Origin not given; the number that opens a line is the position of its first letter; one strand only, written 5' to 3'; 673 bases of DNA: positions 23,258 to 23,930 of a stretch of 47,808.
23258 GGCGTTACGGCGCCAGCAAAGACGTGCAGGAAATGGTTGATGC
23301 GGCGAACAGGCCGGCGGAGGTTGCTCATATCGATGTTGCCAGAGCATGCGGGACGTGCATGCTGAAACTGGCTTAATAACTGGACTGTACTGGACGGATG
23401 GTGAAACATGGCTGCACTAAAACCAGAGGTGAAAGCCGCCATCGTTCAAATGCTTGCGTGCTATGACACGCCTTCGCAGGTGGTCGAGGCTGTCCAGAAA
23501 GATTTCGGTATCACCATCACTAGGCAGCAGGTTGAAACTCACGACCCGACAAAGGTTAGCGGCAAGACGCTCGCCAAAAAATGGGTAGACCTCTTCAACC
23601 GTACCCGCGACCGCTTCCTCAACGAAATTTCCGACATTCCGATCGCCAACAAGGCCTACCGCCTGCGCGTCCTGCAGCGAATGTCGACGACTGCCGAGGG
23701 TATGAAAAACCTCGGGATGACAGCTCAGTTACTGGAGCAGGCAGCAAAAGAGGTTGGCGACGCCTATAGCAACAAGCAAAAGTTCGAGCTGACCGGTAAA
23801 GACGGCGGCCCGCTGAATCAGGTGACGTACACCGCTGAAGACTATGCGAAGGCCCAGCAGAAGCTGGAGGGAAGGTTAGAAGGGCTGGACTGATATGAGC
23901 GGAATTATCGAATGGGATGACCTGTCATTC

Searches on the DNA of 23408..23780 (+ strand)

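Call 102: search_dna_similar(query=window:23408-23780:+, collection=ecoli_genomes, mode=distant, max_rows=40)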
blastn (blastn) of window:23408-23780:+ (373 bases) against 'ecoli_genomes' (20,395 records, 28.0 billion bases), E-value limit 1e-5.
Records with a match: 53; places in all: 54; records where one place covers at least 80% of the query: 52.
Genomes with a match: 52 of 5426; with a place that covers at least 80% of the query: 51. Places per genome that has any: lowest 1, median 1, highest 2. On chromosomes: 53 places; on plasmids: 1.
Best place of each record, by identity: 95-99% 1; 90-95% 4; 80-90% 1; 60-80% 47.
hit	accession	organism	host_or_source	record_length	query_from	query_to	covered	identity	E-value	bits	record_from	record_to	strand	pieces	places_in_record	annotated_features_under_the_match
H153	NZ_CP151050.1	Escherichia coli strain 20KM2222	Dog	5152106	1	373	100%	95.2%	3e-166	592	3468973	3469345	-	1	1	DUF2280 domain-containing protein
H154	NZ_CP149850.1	Escherichia coli strain 2023CK-01687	Homo sapiens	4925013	1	373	100%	94.6%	2e-163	583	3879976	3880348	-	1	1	DUF2280 domain-containing protein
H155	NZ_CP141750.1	Escherichia coli strain 2023CK-01482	Homo sapiens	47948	1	373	100%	94.6%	2e-163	583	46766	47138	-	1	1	DUF2280 domain-containing protein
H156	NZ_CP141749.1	Escherichia coli strain 2023CK-01482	Homo sapiens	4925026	1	373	100%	94.6%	2e-163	583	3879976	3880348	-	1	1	DUF2280 domain-containing protein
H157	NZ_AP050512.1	Escherichia coli strain AMR2684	Homo sapiens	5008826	1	373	100%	94.6%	2e-163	583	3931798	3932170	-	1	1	DUF2280 domain-containing protein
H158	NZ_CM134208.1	Escherichia coli strain 126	Homo sapiens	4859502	1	373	100%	83.5%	3e-104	388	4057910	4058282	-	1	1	DUF2280 domain-containing protein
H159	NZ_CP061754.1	Escherichia coli O18ac:H14 strain 873.10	Bos taurus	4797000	1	370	99%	78.6%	2e-81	312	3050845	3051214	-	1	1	DUF2280 domain-containing protein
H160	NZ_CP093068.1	Escherichia coli strain BR1220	Branta canadensis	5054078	1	370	99%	78.6%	2e-81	312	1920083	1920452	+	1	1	DUF2280 domain-containing protein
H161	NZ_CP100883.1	Escherichia coli strain ET896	Hoplobatrachus rugulosus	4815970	1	370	99%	78.6%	2e-81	312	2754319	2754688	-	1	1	DUF2280 domain-containing protein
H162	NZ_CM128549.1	Escherichia coli strain MMC-J-0020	Homo sapiens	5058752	1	370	99%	78.6%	2e-81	312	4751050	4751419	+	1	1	DUF2280 domain-containing protein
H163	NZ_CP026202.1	Escherichia coli strain ECONIH5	-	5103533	1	370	99%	78.4%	2e-80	307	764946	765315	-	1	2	DUF2280 domain-containing protein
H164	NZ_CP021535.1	Escherichia coli strain AR_0119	missing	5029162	1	370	99%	78.4%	2e-80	307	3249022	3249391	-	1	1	DUF2280 domain-containing protein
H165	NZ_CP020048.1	Escherichia coli strain AR_0118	missing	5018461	1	370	99%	78.4%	2e-80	307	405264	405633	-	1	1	DUF2280 domain-containing protein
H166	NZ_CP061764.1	Escherichia coli O19:H7 strain 730V1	Bos taurus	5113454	1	370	99%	78.4%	2e-80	307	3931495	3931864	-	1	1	DUF2280 domain-containing protein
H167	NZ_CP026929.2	Escherichia coli strain CFS3246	Bos taurus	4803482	1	370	99%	78.4%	2e-80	307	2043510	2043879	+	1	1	DUF2280 domain-containing protein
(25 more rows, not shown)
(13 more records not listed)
